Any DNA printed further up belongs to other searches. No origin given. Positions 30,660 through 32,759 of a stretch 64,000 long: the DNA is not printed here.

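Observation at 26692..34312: Candidate envelope-spanning sensing system: two orphan binding proteins, a TonB-dependent receptor and a two-kinase phosphorelay in one operon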

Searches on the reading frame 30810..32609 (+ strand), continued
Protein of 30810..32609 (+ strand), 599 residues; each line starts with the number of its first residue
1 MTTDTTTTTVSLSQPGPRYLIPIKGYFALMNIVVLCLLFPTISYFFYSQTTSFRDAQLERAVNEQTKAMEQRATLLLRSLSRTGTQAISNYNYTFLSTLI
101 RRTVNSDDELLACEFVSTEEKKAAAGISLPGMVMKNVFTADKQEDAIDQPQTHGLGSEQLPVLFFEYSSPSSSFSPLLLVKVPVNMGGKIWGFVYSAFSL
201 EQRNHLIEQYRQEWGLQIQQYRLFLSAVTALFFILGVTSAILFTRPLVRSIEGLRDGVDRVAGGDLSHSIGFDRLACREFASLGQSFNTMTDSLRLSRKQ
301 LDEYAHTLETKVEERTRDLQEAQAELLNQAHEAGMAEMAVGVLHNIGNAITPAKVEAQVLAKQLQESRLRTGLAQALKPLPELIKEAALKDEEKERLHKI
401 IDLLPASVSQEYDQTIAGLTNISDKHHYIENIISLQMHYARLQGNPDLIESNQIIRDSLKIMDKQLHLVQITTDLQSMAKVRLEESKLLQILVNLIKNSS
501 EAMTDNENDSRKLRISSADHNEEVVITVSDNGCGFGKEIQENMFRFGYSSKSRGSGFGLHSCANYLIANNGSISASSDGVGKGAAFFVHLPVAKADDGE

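Call 21: find_related_loci(query=A1, collection=genome_contigs, flank=10000)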
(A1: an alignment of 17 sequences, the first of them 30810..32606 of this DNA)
Query A1 (599 aa) in genome_contigs; peptide patterns used: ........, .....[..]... (x = any residue, [..] = any of these).
551 stretches matched a pattern; 523 encode a relative of the query (tblastn E <= 1e-3); the best 80 are kept; 80 distinct loci.
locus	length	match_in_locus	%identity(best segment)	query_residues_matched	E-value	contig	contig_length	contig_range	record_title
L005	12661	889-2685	64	3-599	0e+0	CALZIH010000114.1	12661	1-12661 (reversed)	MAG: uncultured Desulfobulbaceae bacterium isolate FO_M_Desulfobacterota_14.1 genome assembly, contig: scaffold_7375, wh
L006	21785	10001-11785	51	12-597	0e+0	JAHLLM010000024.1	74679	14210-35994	MAG: Desulfobulbaceae bacterium isolate MAG127 NODE_1054_length_74679_cov_181.306564, whole genome shotgun sequence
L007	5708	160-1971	49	3-597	0e+0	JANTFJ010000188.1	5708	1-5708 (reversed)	MAG: Desulfobulbaceae bacterium isolate bin100106 c_000000017005, whole genome shotgun sequence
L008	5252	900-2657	49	18-594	1e-178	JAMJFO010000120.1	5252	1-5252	MAG: Desulfobulbaceae bacterium isolate B4-01 NODE_120_length_5252_cov_6.495093, whole genome shotgun sequence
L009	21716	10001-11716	46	21-593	1e-155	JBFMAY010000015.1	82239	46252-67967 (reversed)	MAG: Thermodesulfobacteriota bacterium isolate MAG150 MAG150_15, whole genome shotgun sequence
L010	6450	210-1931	46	18-592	2e-155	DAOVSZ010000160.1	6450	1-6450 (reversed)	MAG TPA_asm: Desulfobulbaceae bacterium isolate CSMAG_1640 CSMAG_1640_k141_5579770_length_6450_cov_11.9616, whole genome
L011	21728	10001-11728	44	23-592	2e-152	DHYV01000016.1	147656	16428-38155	MAG TPA_asm: Desulfobulbaceae bacterium UBA5121 UBA5121_contig_605, whole genome shotgun sequence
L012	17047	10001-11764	46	18-597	2e-150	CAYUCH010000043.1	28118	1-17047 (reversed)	MAG TPA_asm: uncultured Desulfobulbia bacterium isolate SRP077602_co5_539 genome assembly, contig: NODE_8354_length_2811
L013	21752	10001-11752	45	23-597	5e-150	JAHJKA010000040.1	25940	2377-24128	MAG: Proteobacteria bacterium isolate Modern_marine_rock_biofilm.mb.62 Modern_marine_rock.mb.62_k141_334577, whole genom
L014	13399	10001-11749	43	23-598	2e-146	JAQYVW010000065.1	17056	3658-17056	MAG: Desulfurivibrionaceae bacterium isolate SF_100_bin10 SF_100_bin.10.orig_100_contig-145_6885, whole genome shotgun s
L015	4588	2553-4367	41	1-596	3e-145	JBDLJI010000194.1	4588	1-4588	MAG: Thermodesulfobacteriota bacterium isolate MAG088 MAG088_194, whole genome shotgun sequence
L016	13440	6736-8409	42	39-591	2e-142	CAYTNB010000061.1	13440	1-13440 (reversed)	MAG TPA_asm: uncultured Desulfobulbia bacterium isolate SRP128015_co1_384 genome assembly, contig: NODE_6986_length_1344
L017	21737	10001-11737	42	23-599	4e-141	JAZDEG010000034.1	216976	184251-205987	MAG: Pseudomonadota bacterium isolate MEGAHIT-group-0.128 k141_16616127, whole genome shotgun sequence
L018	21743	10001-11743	44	23-596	4e-140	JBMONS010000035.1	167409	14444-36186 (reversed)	MAG: Thermodesulfobacteriota bacterium isolate Betzabe_MAG082 MAG082_35, whole genome shotgun sequence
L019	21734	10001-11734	41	23-593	1e-137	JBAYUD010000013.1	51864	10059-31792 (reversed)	MAG: Desulfurivibrionaceae bacterium isolate SO_2016_LW3_26 scaffold00959_LW162_2016, whole genome shotgun sequence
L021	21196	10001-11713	41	23-595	4e-137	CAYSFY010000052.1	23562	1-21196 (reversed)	MAG TPA_asm: uncultured Desulfobulbia bacterium isolate binchicken_co266_32 genome assembly, contig: NODE_3544_length_23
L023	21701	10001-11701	41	37-593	4e-136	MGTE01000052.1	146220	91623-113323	MAG: Deltaproteobacteria bacterium RIFOXYD12_FULL_57_12 rifoxyd3_full_scaffold_246, whole genome shotgun sequence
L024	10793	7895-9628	40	26-599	3e-135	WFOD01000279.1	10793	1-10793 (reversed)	MAG: Deltaproteobacteria bacterium isolate S012_135 k151_48029, whole genome shotgun sequence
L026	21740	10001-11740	41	23-596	7e-134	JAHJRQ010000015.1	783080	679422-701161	MAG: Proteobacteria bacterium isolate OS_PC_MetaG.mb.157 OS_PC_MetaG.mb.157_k141_442473, whole genome shotgun sequence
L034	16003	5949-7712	40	23-598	3e-129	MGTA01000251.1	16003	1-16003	MAG: Deltaproteobacteria bacterium RIFOXYD12_FULL_50_9 rifoxyd3_full_scaffold_826, whole genome shotgun sequence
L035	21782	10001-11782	39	14-591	6e-129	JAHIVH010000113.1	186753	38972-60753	MAG: Proteobacteria bacterium isolate MM_PC_MetaG.mb.70 MM_PC_MetaG.mb.70_k141_1722659, whole genome shotgun sequence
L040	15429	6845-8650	47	1-599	3e-172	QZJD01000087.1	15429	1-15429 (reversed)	MAG: Desulfobulbus sp. isolate SURF_48 Ga0104751_1005548, whole genome shotgun sequence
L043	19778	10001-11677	38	43-595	6e-121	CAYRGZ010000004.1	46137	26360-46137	MAG TPA_asm: uncultured Desulfobulbia bacterium isolate binchicken_co172_12 genome assembly, contig: NODE_472_length_461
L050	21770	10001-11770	42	15-591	1e-134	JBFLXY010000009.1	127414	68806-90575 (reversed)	MAG: Thermodesulfobacteriota bacterium isolate MAG070 MAG070_9, whole genome shotgun sequence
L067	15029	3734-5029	29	180-596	2e-47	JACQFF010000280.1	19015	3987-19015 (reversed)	MAG: Planctomycetia bacterium isolate NC_groundwater_1040_Pr1_S-0.65um_60_11 Montesol18_Sp65_coassembly_scaffold_1599411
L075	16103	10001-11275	30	183-591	4e-45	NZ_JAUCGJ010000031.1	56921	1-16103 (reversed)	Candidatus Venteria ishoeyi isolate HSG18 NODE_31_length_56921, whole genome shotgun sequence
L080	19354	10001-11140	31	233-593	4e-44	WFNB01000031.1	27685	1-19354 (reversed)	MAG: Gammaproteobacteria bacterium isolate S010_5 k151_164280, whole genome shotgun sequence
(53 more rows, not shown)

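Call 25: search_protein_families(library=pfam, proteins=[L026:4458-5282:+, L026:5239-6087:+, L026:6113-6715:+, L026:6716-7837:-, L026:8002-9714:+, L002:5193-5918:-, L026:13983-15908:-, L026:16002-16904:+, L026:16914-17609:+], max_evalue=0.1)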
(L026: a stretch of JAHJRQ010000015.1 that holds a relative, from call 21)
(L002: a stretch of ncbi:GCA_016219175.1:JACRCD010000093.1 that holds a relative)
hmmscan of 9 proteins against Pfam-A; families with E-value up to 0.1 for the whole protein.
L026:4458-5282:+ (274 aa): 1 family
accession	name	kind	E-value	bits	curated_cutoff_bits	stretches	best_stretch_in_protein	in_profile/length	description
PF00285.26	Citrate_synt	-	4.5e-08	33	27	1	39-123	22-104/357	Citrate synthase, C-terminal domain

L026:5239-6087:+ (282 aa): 0 families

L026:6113-6715:+ (200 aa): 19 families
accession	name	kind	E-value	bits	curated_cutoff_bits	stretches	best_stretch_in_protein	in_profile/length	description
PF01583.26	APS_kinase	-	3e-66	222.6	21.1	1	25-175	1-152/152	Adenylylsulphate kinase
PF13671.12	AAA_33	-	8.4e-08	33.1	27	1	28-142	1-116/143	AAA domain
PF13238.12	AAA_18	-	0.0001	23.2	29.4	1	32-140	4-107/128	AAA domain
PF24883.2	NPHP3_N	-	0.00037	21.2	24.8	1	23-60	19-56/164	Nephrocystin 3, N-terminal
PF07931.18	CPT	-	0.0012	19.1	22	1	28-190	3-169/172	Chloramphenicol phosphotransferase-like protein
PF03308.22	MeaB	-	0.01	15.3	23.1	1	24-57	31-64/273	Methylmalonyl Co-A mutase-associated GTPase MeaB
PF13401.12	AAA_22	-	0.017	15.9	27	1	27-81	6-62/130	AAA domain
PF13555.12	AAA_29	-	0.017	15.3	27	1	28-47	24-43/61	P-loop containing region of AAA domain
PF06414.18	Zeta_toxin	-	0.019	14.8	22.3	1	21-67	11-56/199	Zeta toxin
PF19044.6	P-loop_TraG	-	0.028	13.5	25.8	1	31-71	34-74/413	TraG P-loop domain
PF13191.12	AAA_16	-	0.029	15.3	32.6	1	20-67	18-63/167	AAA ATPase domain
PF06309.17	Torsin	-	0.035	14.7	27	1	20-57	47-84/127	Torsin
PF00005.33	ABC_tran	-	0.05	14.6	25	1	27-67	12-51/137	ABC transporter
PF03193.22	RsgA_GTPase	-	0.071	13.4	30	0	25-48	105-128/174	RsgA GTPase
PF08433.16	KTI12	-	0.073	13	22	0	30-141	5-116/271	Chromatin associated protein KTI12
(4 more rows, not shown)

L026:6716-7837:- (373 aa): 3 families
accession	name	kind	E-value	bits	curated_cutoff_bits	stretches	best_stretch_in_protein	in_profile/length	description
PF13469.12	Sulfotransfer_3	-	2.8e-30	106.7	27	1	63-319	1-215/216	Sulfotransferase family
PF00685.33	Sulfotransfer_1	-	1.1e-13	51.7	22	1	62-334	2-199/255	Sulfotransferase domain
PF17784.7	Sulfotransfer_4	-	0.00024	21.4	22.8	1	209-260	79-134/215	Sulfotransferase domain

L026:8002-9714:+ (570 aa): 4 families
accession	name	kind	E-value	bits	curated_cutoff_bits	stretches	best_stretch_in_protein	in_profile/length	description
PF00205.28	TPP_enzyme_M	-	4e-40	137.1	30.4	1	193-331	1-137/137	Thiamine pyrophosphate enzyme, central domain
PF02775.26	TPP_enzyme_C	-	9.3e-37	126.6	21.9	1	398-548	1-151/151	Thiamine pyrophosphate enzyme, C-terminal TPP binding domain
PF02776.23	TPP_enzyme_N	-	1.3e-36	125.4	26.8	1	1-113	1-113/119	Thiamine pyrophosphate enzyme, N-terminal TPP binding domain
PF02233.22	PNTB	-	0.047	13.1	31.7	1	189-231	287-329/456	NAD(P) transhydrogenase beta subunit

L002:5193-5918:- (241 aa): 14 families
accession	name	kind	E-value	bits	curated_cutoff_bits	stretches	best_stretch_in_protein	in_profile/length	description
PF13561.12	adh_short_C2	-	5.5e-54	183.7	27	1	12-239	5-236/236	Enoyl-(Acyl carrier protein) reductase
PF00106.31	adh_short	-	2.5e-47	161.3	26.6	1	4-185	1-190/195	short chain dehydrogenase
PF23441.1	SDR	-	1.3e-11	44.9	27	1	107-238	125-255/258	SDR-like rossmann domain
PF08659.16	KR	-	2.7e-08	34.4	22.6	1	5-158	2-163/180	KR domain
PF01370.27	Epimerase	-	7.6e-06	25.9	20.9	1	6-116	1-103/240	NAD dependent epimerase/dehydratase family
PF08643.16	DUF1776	-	0.00032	20.7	25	1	87-172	106-194/294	Fungal family of unknown function (DUF1776)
PF13579.12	Glyco_trans_4_4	-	0.015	16.1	29.7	1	149-224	1-72/158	Glycosyl transferase 4-like domain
PF13460.12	NAD_binding_10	-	0.033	14.5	27.2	1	10-66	1-58/184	NAD(P)H-binding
PF04321.23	RmlD_sub_bind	-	0.036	13.6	27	1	5-86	2-64/287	RmlD substrate binding domain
PF13439.12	Glyco_transf_4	-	0.043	14.3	28.5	0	149-181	2-34/170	Glycosyltransferase Family 4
PF20706.3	GT4-conflict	-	0.068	12.6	26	1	145-183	8-46/385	Family 4 Glycosyltransferase in conflict systems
PF02254.24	TrkA_N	-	0.083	13.6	23.8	0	13-65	7-58/116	TrkA-N domain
PF05209.18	MinC_N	-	0.086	13.4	27.3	0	38-74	29-69/71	Septum formation inhibitor MinC, N-terminal domain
PF03853.21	YjeF_N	-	0.098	13.1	24.9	0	6-34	30-60/169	YjeF-related protein N-terminus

L026:13983-15908:- (641 aa): 3 families
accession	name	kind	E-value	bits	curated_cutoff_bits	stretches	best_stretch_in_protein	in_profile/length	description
PF01584.24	CheW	-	7.7e-36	123.2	23.5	1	492-631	1-136/138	CheW-like domain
PF13379.11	NMT1_2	-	1.5e-25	90.9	24.7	1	144-386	2-248/252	NMT1-like family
PF00072.30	Response_reg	-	7.2e-23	81.3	30.2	1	9-122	1-110/111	Response regulator receiver domain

L026:16002-16904:+ (300 aa): 2 families
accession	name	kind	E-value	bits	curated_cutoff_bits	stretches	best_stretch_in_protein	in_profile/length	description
PF00581.25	Rhodanese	-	1.3e-31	109.5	22.2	2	25-137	2-101/102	Rhodanese-like domain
PF12197.13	lci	-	0.071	13.4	20.3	0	81-105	12-36/44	LCI fold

L026:16914-17609:+ (231 aa): 2 families
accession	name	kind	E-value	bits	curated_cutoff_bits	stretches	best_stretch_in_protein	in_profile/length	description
PF02659.21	Mntp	-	2.3e-49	167.5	24.4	1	73-225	2-152/152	Putative manganese efflux pump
PF14654.11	Epiglycanin_C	-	0.011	16.3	27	0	37-74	8-43/91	Mucin, cleavage site, TM and cytoplasmic tail region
